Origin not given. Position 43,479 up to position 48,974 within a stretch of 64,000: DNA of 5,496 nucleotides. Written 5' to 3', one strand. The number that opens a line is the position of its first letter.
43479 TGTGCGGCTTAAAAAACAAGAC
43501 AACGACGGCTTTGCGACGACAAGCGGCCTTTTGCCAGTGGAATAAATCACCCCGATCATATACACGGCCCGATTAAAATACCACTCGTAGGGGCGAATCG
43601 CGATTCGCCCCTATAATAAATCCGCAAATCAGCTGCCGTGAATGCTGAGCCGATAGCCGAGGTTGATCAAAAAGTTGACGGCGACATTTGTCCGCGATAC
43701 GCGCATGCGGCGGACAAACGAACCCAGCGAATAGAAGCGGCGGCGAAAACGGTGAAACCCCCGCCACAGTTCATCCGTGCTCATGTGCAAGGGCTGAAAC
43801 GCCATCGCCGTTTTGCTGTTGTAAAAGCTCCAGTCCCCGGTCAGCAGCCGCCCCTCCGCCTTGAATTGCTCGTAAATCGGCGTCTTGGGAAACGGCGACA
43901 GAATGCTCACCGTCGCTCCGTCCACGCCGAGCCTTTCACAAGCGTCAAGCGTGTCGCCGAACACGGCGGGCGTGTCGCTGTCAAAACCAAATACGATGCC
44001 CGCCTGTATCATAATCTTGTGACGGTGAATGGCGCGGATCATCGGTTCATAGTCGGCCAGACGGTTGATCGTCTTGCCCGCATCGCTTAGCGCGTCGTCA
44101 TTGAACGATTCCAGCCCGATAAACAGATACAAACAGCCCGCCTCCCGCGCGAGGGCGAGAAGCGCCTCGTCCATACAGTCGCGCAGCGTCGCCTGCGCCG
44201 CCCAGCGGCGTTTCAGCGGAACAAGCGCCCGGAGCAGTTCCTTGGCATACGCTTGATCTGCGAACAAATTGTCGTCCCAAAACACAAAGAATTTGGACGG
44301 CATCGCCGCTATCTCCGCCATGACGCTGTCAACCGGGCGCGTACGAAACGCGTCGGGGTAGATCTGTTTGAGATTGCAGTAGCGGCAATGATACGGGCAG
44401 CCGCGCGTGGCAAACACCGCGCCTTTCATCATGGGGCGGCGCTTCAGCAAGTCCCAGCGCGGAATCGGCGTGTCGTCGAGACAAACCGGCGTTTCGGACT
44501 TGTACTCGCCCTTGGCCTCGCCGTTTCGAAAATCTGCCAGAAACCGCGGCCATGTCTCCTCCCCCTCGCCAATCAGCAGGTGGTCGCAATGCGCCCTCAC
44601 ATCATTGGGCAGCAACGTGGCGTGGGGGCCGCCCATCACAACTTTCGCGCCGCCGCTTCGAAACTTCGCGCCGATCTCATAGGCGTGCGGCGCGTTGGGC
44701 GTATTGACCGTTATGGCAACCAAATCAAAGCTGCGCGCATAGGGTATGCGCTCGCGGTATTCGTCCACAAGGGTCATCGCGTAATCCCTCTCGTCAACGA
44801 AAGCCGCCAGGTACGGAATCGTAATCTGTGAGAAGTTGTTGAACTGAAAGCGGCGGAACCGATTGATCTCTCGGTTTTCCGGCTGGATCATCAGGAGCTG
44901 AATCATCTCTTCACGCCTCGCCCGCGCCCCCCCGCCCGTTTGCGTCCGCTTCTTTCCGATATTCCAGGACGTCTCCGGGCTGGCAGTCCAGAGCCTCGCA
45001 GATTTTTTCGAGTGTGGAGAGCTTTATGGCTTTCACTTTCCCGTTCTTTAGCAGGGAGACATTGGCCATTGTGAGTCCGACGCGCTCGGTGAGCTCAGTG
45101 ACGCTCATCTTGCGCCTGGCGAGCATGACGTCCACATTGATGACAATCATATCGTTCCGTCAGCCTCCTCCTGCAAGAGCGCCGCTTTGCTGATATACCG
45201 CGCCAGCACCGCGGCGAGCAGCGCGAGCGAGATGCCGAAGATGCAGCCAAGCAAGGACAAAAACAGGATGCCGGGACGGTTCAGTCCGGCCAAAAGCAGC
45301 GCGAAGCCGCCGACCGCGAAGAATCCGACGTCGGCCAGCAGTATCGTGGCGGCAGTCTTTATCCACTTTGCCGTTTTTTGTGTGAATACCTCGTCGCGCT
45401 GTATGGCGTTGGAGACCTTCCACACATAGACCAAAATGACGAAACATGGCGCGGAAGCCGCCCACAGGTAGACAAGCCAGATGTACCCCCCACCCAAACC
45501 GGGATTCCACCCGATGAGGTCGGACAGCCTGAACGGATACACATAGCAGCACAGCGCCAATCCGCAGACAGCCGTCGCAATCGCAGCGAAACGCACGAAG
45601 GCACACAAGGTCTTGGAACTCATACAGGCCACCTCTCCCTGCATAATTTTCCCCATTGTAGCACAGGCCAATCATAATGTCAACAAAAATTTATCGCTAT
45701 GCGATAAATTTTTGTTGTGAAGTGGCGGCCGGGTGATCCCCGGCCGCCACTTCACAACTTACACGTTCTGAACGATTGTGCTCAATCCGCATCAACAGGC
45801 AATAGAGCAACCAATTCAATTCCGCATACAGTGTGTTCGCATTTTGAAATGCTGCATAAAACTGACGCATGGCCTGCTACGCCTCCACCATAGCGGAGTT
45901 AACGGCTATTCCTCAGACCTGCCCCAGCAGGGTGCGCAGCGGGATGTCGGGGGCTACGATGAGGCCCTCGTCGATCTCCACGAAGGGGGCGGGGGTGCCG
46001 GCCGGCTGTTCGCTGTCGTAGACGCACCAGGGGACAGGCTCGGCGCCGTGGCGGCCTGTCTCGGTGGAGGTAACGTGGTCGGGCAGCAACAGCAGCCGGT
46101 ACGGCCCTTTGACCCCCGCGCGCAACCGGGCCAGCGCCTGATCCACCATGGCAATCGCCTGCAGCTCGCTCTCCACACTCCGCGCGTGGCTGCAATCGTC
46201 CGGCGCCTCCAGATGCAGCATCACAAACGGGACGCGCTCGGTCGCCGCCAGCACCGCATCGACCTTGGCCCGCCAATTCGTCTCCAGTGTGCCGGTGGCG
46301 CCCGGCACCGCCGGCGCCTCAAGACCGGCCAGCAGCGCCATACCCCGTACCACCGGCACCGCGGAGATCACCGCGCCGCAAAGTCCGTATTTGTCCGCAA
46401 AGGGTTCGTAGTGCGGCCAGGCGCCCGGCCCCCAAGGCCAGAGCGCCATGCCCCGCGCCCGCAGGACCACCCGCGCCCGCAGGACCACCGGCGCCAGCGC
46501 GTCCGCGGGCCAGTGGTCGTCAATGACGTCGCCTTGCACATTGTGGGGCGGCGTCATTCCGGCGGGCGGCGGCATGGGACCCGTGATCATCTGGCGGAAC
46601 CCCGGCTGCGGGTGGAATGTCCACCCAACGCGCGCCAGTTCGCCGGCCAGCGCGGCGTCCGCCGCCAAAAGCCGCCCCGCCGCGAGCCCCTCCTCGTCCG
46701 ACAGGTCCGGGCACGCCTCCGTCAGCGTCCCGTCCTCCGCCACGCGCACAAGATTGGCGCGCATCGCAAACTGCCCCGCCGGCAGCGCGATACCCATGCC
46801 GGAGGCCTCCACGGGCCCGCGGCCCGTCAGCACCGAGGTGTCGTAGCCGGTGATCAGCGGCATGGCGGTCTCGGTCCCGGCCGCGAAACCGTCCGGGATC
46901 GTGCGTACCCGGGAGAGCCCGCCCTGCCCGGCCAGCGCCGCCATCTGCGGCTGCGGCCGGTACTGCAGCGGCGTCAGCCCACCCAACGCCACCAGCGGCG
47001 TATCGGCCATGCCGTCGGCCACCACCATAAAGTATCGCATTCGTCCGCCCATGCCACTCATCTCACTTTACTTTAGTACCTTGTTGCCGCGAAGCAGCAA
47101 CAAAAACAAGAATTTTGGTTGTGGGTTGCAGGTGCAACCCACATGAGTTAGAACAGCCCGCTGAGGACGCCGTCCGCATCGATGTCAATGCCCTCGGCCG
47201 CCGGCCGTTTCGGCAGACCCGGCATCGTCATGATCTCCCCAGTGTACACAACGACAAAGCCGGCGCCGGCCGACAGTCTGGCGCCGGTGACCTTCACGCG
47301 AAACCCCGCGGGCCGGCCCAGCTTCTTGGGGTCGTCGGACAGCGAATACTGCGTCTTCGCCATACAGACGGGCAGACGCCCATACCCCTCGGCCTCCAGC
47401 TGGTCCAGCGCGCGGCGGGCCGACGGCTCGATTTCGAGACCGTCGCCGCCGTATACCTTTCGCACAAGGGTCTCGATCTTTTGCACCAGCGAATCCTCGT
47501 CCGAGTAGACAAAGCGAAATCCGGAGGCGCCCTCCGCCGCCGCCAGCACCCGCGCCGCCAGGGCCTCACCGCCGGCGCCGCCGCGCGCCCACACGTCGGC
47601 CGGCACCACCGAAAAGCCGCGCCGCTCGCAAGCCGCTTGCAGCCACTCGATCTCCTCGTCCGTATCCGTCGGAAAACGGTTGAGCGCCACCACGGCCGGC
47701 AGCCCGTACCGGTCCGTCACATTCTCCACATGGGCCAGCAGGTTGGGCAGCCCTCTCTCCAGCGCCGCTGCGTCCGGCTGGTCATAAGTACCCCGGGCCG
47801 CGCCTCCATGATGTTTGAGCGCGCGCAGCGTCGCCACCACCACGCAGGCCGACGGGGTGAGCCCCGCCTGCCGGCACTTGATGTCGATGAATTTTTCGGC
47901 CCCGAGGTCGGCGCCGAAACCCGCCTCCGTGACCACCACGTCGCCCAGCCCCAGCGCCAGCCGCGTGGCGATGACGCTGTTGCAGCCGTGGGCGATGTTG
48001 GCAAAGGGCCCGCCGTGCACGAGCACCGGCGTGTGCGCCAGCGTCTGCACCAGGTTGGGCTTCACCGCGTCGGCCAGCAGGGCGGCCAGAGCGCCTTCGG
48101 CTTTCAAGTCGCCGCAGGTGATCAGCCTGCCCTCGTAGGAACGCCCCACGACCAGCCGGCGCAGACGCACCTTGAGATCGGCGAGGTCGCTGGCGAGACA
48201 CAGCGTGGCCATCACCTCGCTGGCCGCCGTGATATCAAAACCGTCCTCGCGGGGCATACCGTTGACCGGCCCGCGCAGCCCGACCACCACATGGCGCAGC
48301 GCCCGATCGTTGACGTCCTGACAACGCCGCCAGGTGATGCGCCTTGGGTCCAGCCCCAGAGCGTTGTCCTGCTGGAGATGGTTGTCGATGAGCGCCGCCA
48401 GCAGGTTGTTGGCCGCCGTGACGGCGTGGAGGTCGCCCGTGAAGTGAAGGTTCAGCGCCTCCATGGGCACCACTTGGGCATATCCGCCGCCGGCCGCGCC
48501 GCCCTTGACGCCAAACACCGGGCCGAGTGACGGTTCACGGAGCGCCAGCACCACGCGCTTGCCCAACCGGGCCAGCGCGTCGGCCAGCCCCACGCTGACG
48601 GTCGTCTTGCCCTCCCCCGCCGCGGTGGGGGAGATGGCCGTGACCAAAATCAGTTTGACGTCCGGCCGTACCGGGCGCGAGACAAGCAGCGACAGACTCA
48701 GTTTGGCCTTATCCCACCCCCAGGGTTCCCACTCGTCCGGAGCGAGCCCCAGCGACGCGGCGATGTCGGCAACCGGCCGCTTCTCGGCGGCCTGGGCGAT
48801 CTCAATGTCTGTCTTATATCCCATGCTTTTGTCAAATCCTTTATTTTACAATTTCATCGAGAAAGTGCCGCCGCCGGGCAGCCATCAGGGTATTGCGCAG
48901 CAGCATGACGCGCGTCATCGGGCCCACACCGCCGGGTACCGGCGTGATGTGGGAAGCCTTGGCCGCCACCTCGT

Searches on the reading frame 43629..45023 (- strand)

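Call 10: search_protein_families(library=pfam, proteins=[window:43629-45023:-], max_evalue=0.001)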
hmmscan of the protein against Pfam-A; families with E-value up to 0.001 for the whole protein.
window:43629-45023:- (464 aa): 4 families
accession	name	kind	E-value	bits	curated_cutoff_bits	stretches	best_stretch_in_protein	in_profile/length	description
PF04055.27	Radical_SAM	-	1.9e-11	44.8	29.5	1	205-334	3-135/166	Radical SAM superfamily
PF02310.24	B12-binding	-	4.6e-09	36.6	32.1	1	88-160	41-119/121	B12 binding domain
PF13282.11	DUF4070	-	1.2e-05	25.8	22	1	381-442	1-60/144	Domain of unknown function (DUF4070)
PF19864.5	Radical_SAM_N2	-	0.0003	20.7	29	1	122-177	82-137/151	Radical SAM proteins, N-terminal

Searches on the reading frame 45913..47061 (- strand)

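Call 10: search_protein_families(library=pfam, proteins=[window:45913-47061:-], max_evalue=0.001)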
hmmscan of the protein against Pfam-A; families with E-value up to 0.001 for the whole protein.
window:45913-47061:- (382 aa): 3 families
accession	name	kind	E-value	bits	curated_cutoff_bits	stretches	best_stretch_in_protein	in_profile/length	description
PF01676.23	Metalloenzyme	-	1.1e-22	81.3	24.3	1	8-352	1-225/252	Metalloenzyme superfamily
PF10143.14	PhosphMutase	-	2.8e-20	73.4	21.5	1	45-186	2-141/170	2,3-bisphosphoglycerate-independent phosphoglycerate mutase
PF01663.27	Phosphodiest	-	0.00078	19.6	23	1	259-333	144-223/342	Type I phosphodiesterase / nucleotide pyrophosphatase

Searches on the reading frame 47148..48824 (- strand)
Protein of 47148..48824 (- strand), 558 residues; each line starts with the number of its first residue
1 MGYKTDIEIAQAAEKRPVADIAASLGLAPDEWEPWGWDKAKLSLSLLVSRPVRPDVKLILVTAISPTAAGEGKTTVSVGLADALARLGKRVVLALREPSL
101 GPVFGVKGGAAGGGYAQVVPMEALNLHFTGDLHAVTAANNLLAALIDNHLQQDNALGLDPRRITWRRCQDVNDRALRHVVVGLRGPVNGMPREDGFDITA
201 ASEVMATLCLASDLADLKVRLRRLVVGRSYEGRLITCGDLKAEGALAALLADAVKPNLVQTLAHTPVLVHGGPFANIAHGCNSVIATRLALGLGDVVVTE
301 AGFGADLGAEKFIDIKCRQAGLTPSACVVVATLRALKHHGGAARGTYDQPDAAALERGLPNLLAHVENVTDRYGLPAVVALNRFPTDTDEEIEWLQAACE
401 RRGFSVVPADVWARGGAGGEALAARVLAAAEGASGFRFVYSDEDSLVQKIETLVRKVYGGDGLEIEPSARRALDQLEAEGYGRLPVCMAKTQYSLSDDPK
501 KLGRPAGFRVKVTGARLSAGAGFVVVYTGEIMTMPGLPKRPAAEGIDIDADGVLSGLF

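Call 10: search_protein_families(library=pfam, proteins=[window:47148-48824:-], max_evalue=0.001)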
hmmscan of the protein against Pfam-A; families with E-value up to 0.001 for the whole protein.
window:47148-48824:- (558 aa): 2 families
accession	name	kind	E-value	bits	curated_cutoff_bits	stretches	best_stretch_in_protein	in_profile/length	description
PF01268.25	FTHFS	-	4.9e-250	831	27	1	4-558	1-556/556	Formate--tetrahydrofolate ligase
PF01656.29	CbiA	-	1.4e-05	25.5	25.4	1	67-93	6-32/125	CobQ/CobB/MinD/ParA nucleotide binding domain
